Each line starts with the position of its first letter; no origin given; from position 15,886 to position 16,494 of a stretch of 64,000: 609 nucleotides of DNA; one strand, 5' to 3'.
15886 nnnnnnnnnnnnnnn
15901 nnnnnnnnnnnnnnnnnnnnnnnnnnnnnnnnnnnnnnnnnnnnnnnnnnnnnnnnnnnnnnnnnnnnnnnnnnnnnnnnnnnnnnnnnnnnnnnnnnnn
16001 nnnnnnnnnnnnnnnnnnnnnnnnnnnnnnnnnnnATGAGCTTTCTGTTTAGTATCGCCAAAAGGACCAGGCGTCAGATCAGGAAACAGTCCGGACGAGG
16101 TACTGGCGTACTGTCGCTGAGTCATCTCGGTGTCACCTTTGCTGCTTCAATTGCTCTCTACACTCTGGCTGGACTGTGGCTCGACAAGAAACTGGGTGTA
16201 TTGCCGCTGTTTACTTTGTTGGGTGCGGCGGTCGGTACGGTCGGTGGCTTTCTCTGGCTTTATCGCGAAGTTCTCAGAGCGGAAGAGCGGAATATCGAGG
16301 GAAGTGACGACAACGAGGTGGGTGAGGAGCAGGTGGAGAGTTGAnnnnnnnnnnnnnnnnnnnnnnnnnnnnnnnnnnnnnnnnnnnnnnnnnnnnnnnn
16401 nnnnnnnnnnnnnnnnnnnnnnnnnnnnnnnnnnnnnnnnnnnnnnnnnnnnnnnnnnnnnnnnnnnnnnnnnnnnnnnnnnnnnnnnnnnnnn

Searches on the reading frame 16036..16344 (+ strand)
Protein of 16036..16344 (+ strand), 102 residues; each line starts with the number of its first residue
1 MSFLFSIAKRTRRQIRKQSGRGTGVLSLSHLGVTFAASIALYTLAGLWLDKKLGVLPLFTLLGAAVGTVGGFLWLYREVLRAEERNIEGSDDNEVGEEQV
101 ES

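Call 11: search_protein_families(library=ncbifam, proteins=[window:16036-16344:+], max_evalue=1)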
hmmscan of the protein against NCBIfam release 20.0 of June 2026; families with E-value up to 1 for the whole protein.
window:16036-16344:+ (102 aa): 0 families

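Call 15: find_encoding_contigs(protein=window:16036-16344:+, flank=4000, max_places=10)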
Protein window:16036-16344:+ (102 aa): no gene with exactly this product is on record in the collection.

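Call 20: search_protein_families(library=pfam, proteins=[window:16036-16344:+], max_evalue=0.1)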
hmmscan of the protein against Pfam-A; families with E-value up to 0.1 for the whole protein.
window:16036-16344:+ (102 aa): 2 families
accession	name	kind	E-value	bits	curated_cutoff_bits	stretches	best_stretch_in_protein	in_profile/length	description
PF09527.15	ATPase_gene1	-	2.8e-11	43.8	26.6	1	28-77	4-53/54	Putative F0F1-ATPase subunit Ca2+/Mg2+ transporter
PF20176.3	DUF6541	-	0.016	13.9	29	1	21-90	13-81/646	Family of unknown function (DUF6541)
